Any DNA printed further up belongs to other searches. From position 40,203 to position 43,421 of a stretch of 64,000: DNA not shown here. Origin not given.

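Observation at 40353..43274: Natural fusion of two complete sulfatase domains in one 973-aa protein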

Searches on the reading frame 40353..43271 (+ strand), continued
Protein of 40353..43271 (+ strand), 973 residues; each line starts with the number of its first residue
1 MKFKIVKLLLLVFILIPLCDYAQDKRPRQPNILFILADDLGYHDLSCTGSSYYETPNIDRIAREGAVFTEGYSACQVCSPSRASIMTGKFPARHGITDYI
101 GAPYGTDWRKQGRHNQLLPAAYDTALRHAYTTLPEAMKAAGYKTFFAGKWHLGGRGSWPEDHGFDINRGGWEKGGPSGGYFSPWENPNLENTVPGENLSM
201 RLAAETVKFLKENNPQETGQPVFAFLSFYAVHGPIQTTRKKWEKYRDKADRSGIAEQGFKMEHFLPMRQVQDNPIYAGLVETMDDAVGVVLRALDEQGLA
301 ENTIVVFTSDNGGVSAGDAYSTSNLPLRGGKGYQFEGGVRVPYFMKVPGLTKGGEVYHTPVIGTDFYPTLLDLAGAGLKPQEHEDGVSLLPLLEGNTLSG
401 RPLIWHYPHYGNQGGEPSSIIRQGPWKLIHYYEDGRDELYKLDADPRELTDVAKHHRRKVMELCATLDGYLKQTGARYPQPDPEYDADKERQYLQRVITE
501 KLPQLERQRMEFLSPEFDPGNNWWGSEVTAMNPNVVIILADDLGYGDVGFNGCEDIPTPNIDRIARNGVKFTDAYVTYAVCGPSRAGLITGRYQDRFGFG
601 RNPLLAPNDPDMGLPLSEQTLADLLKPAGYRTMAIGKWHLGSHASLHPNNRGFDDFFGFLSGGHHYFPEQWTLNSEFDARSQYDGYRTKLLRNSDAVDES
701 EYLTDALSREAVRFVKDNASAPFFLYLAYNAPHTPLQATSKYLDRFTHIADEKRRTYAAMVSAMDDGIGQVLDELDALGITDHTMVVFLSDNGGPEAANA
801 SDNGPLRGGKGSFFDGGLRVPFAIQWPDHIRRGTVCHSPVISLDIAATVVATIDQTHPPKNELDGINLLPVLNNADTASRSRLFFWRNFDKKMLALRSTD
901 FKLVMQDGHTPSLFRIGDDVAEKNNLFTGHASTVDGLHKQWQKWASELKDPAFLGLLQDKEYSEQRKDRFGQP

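Call 21: find_encoding_contigs(protein=P0002, flank=10000, max_places=4)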
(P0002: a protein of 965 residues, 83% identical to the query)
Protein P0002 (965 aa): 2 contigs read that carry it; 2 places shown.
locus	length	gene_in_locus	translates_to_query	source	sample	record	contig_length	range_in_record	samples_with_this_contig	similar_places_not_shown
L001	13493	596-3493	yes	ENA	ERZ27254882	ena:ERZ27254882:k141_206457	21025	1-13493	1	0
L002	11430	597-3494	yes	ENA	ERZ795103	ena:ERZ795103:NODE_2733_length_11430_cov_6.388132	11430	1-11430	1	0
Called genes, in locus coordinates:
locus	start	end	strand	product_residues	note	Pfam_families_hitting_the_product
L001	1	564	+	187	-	?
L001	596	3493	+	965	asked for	PF00884:Sulfatase, PF01663:Phosphodiest, PF02995:DUF229 (faint), PF16347:SGSH_C, PF00884:Sulfatase, PF16347:SGSH_C (weak)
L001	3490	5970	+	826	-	PF02837:Glyco_hydro_2_N, PF22820:TcaA_3rd_4th (faint), PF00703:Glyco_hydro_2, PF02836:Glyco_hydro_2_C, PF16355:DUF4982, PF18565:Glyco_hydro2_C5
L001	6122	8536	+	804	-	PF17132:Glyco_hydro_106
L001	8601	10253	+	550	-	PF12831:FAD_oxidored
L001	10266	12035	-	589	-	PF02837:Glyco_hydro_2_N, PF22666:Glyco_hydro_2_N2, PF02836:Glyco_hydro_2_C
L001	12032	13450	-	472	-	PF00884:Sulfatase, PF01663:Phosphodiest (faint), PF16347:SGSH_C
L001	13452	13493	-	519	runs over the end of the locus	PF14322:SusD-like_3, PF12771:SusD-like_2 (faint), PF07980:SusD_RagB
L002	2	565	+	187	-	?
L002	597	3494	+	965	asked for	PF00884:Sulfatase, PF01663:Phosphodiest, PF02995:DUF229 (faint), PF16347:SGSH_C, PF00884:Sulfatase, PF16347:SGSH_C (weak)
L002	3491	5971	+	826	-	PF02837:Glyco_hydro_2_N, PF22820:TcaA_3rd_4th (faint), PF00703:Glyco_hydro_2, PF02836:Glyco_hydro_2_C, PF16355:DUF4982, PF18565:Glyco_hydro2_C5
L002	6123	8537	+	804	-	PF17132:Glyco_hydro_106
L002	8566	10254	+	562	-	PF12831:FAD_oxidored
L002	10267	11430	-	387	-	?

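Call 22: find_related_loci(query=window:40353-43271:+, collection=genome_contigs, flank=10000)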
Query window:40353-43271:+ (973 aa) in genome_contigs; peptide patterns used: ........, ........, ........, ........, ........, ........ (x = any residue, [..] = any of these).
600 stretches matched a pattern (row limit reached: there are more); 598 encode a relative of the query (tblastn E <= 1e-3); the best 80 are kept; 80 distinct loci.
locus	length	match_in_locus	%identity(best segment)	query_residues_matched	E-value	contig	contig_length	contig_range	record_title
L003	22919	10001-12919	98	1-973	0e+0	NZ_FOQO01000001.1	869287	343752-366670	Parapedobacter indicus strain RK1, whole genome shotgun sequence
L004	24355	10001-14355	47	3-953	0e+0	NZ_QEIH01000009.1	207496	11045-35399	Lutibacter citreus strain 1KV19 contig9, whole genome shotgun sequence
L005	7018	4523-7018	51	1-973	0e+0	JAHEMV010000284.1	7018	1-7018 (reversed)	MAG: Cytophagales bacterium isolate Ww83 NODE_29588_length_7018_cov_4.638683, whole genome shotgun sequence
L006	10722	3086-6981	45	1-940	0e+0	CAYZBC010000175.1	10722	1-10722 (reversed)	MAG TPA_asm: uncultured Maribellus sp. isolate binchicken_co181_539 genome assembly, contig: NODE_12103_length_10722_cov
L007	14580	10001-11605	70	1-940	0e+0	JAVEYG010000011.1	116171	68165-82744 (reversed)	MAG: Prolixibacteraceae bacterium isolate BF4_24 NODE_408_length_116171_cov_12.499862_Biofilm4, whole genome shotgun seq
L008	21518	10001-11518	73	24-938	0e+0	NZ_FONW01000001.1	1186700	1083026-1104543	Sunxiuqinia elliptica strain CGMCC 1.9156, whole genome shotgun sequence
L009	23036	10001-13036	68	1-972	0e+0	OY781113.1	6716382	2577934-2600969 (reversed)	MAG: uncultured Draconibacterium sp. isolate abe71d63-47d4-46f6-900f-15657cc07270 genome assembly, chromosome: 1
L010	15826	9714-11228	71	28-970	0e+0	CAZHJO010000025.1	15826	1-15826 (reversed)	MAG TPA_asm: uncultured Maribacter sp. isolate binchicken_co385_37 genome assembly, contig: NODE_2857_length_15826_cov_4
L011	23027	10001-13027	69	3-939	0e+0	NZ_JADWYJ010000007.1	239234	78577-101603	Maribellus sp. CM-23 NODE_7_length_239234_cov_89.252086, whole genome shotgun sequence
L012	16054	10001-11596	67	3-969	0e+0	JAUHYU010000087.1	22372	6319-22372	MAG: Bacteroidia bacterium isolate 3_bin.84 NODE_2875_length_22372_cov_1.210519, whole genome shotgun sequence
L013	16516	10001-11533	69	12-937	0e+0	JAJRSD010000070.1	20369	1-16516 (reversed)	MAG: Bacteroidetes bacterium isolate Dive100_bin4.30 k141_506444, whole genome shotgun sequence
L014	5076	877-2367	71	29-970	0e+0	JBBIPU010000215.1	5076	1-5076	MAG: Draconibacterium sp. isolate MTF170219_bin_31 NODE_3194_length_5076_cov_13.749851, whole genome shotgun sequence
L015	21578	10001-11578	67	1-970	0e+0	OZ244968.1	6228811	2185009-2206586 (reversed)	MAG: Saprospiraceae bacterium isolate cf9cca1c-83de-42b8-860b-9f0ab0ed03ac genome assembly, chromosome: 1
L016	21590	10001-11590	66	1-972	0e+0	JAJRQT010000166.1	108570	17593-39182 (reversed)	MAG: Bacteroidetes bacterium isolate Dive100_bin10.8 k141_898351, whole genome shotgun sequence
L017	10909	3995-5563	65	10-970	0e+0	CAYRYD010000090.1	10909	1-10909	MAG TPA_asm: uncultured Saprospiraceae bacterium isolate SRP193661_co2_189 genome assembly, contig: NODE_4857_length_109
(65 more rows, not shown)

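Call 23: find_encoding_contigs(protein=P0005, flank=10000, max_places=3)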
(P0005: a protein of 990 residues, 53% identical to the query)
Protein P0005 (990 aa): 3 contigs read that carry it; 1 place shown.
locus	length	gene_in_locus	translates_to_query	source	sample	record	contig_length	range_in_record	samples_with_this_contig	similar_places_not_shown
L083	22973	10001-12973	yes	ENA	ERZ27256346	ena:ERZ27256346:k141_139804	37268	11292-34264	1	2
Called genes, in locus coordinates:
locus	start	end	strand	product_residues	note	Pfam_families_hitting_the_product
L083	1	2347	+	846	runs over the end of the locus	PF02837:Glyco_hydro_2_N, PF00703:Glyco_hydro_2, PF02836:Glyco_hydro_2_C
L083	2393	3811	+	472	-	PF00884:Sulfatase, PF01663:Phosphodiest (weak), PF16347:SGSH_C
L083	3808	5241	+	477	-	PF13472:Lipase_GDSL_2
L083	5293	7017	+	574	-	PF12708:Pect-lyase_RHGA_epim (faint), PF13229:Beta_helix (weak)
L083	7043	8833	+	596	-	PF13229:Beta_helix (weak)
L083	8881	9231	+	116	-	-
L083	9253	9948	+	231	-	PF16231:DUF4890 (weak)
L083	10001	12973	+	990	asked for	PF00884:Sulfatase, PF01663:Phosphodiest, PF02995:DUF229 (faint), PF16347:SGSH_C, PF00884:Sulfatase, PF16347:SGSH_C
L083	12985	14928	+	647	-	PF14508:GH97_N, PF10566:Glyco_hydro_97, PF14509:GH97_C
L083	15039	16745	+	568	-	PF13229:Beta_helix (faint)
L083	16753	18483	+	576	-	PF13229:Beta_helix (faint)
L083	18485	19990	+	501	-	PF03629:SASA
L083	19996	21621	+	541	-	-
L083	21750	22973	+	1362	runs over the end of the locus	PF07494:Reg_prop (faint), PF07495:Y_Y_Y, PF00512:HisKA, PF02518:HATPase_c, PF00072:Response_reg, PF00165:HTH_AraC (weak), PF12833:HTH_18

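Call 51: search_protein_representatives(protein=window:40353-43271:+)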
Query: 973 residues. Proteins with E-value up to 0.001 (for the whole library): 161319; up to 1e-10: 70498; up to 1e-30: 12583. The best 150 are listed.
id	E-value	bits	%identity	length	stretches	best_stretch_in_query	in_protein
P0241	1.4e-198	678.6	45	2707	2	507-952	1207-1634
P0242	1.8e-189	648.5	56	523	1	9-527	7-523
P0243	7.2e-181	620.0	37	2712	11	27-452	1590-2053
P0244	3.4e-179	614.4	56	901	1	28-525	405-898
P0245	1.9e-173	595.4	53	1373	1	27-550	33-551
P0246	2.3e-168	578.6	42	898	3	519-955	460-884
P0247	3.1e-167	574.8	53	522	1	26-528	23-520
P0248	4.1e-166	571.1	56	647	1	526-970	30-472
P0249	2.2e-163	562.1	41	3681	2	530-947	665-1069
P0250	2.1e-161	555.5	57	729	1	533-973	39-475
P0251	3.2e-161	554.9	51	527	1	22-527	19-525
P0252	5.9e-159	547.4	55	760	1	530-971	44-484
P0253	3.6e-152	525.0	41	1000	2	547-957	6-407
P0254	1.3e-148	513.2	45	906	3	531-895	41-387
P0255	1.5e-146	506.3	37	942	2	9-774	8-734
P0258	3.0e-142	492.1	40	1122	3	9-489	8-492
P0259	6.5e-142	491.0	40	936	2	19-490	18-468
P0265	9.1e-139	480.6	41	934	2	525-966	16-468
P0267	2.0e-137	476.2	41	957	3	22-477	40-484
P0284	1.1e-127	443.9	38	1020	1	28-952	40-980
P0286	2.9e-126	439.2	41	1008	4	27-479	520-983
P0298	7.3e-121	421.3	41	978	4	534-867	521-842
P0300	7.2e-120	418.0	37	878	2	531-953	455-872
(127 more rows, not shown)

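Call 54: list_cluster_members(proteins=[P0284, P0259, P0300, P0246, P0298, P0258, P0267, P0286, P0254, P0265])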
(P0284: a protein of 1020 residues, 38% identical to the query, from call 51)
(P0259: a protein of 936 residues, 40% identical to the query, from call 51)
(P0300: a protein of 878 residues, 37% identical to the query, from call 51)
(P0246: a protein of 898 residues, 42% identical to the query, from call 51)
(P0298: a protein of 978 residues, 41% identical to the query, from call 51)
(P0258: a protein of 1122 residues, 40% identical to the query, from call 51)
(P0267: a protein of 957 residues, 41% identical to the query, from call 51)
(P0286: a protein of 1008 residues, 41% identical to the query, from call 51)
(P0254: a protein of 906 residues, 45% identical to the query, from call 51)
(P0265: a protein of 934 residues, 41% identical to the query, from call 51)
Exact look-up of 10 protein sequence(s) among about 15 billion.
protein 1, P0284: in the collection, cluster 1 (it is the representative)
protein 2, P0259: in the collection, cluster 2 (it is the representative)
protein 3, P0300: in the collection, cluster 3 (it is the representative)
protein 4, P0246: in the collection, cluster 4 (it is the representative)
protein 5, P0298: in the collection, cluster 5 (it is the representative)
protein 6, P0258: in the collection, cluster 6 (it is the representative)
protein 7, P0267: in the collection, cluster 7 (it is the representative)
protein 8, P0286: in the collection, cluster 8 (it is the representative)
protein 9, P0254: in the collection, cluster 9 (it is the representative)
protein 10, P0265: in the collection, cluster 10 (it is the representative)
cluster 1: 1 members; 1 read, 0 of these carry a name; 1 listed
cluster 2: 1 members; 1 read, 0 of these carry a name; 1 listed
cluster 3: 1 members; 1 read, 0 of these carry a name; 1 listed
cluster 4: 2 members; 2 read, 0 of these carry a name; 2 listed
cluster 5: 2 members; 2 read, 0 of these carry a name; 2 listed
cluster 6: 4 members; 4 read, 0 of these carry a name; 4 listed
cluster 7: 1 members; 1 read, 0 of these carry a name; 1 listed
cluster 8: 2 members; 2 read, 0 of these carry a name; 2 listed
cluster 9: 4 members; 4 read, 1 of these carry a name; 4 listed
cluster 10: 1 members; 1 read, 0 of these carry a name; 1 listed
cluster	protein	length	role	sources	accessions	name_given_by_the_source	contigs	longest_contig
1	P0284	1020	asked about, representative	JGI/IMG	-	-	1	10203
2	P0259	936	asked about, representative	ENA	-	-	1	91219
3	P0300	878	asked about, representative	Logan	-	-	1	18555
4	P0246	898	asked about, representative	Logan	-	-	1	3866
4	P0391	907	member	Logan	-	-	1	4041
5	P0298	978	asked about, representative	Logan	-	-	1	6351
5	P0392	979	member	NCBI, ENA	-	-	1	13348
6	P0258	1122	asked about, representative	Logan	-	-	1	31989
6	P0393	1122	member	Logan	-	-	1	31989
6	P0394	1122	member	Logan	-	-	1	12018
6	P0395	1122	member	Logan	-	-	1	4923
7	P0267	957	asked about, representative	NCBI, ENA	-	-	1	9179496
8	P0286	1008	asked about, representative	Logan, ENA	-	-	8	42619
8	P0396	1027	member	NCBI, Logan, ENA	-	-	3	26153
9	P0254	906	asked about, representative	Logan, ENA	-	-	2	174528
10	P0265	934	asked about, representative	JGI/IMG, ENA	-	-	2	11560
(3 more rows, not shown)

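Call 59: predict_structure(alignment_id=A3)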
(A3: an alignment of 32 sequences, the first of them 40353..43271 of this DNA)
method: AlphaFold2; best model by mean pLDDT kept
length: 973 residues; sequences in the alignment: 32
mean_pLDDT: 68.4   pTM: 0.49
mean pLDDT of the five models: 68.4, 64.8, 60.4, 59.8, 56.2
residues with pLDDT >= 90: 129; 70-90: 412; 50-70: 217; < 50: 215
segments of 3 or more residues with pLDDT < 50: 20-27, 94-128, 153-155, 170-196, 232-235, 255-272, 312-337, 410-416, 478-487, 489-491, 508-530, 600-604, 675-682, 684-686, 795-800, 802-807, 954-957, 971-973
pLDDT, mean of each block of 10 residues (from residue 1): 72 63 52 86 75 84 89 64 74 46 30 28 41 85 82 55 71 27 27 51 82 87 84 53 66 49 35 63 88 91 89 33 24 42 89 85 86 73 71 78 65 49 82 76 70 88 85 56 42 51 46 34 27 87 78 85 94 71 72 59 53 72 89 86 77 89 64 49 55 82 87 95 91 58 86 79 92 94 92 51 48 59 89 84 85 63 72 64 70 76 82 75 77 87 72 50 60 45
secondary structure, 60 per line:
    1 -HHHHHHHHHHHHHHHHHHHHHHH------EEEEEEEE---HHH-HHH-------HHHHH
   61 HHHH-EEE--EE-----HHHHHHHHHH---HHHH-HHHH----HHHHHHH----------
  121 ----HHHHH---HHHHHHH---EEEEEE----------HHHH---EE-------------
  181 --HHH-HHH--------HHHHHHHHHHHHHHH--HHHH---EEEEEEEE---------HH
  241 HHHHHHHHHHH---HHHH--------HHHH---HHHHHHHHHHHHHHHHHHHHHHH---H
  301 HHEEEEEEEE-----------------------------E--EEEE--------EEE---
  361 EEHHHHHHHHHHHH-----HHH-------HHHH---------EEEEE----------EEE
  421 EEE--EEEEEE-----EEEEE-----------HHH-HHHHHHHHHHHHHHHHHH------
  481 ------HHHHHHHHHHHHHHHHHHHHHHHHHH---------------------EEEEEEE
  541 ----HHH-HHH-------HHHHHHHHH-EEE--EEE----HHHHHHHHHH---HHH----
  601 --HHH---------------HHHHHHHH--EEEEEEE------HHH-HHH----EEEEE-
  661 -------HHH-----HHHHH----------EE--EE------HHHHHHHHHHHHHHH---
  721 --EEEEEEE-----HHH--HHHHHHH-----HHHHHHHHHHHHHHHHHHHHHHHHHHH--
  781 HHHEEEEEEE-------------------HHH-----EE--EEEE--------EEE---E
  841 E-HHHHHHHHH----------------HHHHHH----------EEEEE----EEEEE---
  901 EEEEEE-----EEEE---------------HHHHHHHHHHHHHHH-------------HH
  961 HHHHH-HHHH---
elements in order (helices of 4 or more, strands of 3 or more residues): H2-24 E31-38 H56-64 E66-68 H78-87 H91-94 H96-99 H104-110 H125-129 H133-139 E143-148 H159-162 H198-212 H215-218 E222-229 H239-251 H255-258 H267-270 H274-296 E303-310 E343-346 E355-357 H363-374 H390-393 E403-407 E418-423 E426-431 E437-441 H457-474 H487-512 E534-540 H559-567 E569-571 E574-576 H581-590 H621-628 E631-637 E655-659 H676-680 H703-717 E723-729 H740-746 H752-778 E784-790 E822-825 E834-836 H843-851 H868-873 E884-888 E893-897 E901-906 E912-915 H931-945 H959-965 H967-970

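Call 63: find_encoding_contigs(protein=P0003, flank=10000, max_places=2)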
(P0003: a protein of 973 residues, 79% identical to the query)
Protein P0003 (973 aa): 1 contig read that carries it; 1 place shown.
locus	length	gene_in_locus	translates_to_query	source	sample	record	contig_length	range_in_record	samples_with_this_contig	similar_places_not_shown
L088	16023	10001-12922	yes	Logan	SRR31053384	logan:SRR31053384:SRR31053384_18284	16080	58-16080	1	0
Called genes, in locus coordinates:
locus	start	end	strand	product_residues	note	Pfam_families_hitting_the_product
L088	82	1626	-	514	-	PF00884:Sulfatase, PF01663:Phosphodiest (faint)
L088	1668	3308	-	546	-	PF13229:Beta_helix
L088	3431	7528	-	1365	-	PF07494:Reg_prop (faint), PF08450:SGL (faint), PF07495:Y_Y_Y, PF00512:HisKA, PF02518:HATPase_c, PF00072:Response_reg, PF12833:HTH_18, PF00165:HTH_AraC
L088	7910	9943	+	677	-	PF11790:Glyco_hydro_cc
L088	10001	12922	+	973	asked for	PF00884:Sulfatase, PF01663:Phosphodiest (faint), PF02995:DUF229 (faint), PF16347:SGSH_C, PF14707:Sulfatase_C (faint), PF00884:Sulfatase, PF16347:SGSH_C (weak)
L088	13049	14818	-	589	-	PF02837:Glyco_hydro_2_N, PF22666:Glyco_hydro_2_N2, PF02836:Glyco_hydro_2_C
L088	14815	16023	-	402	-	?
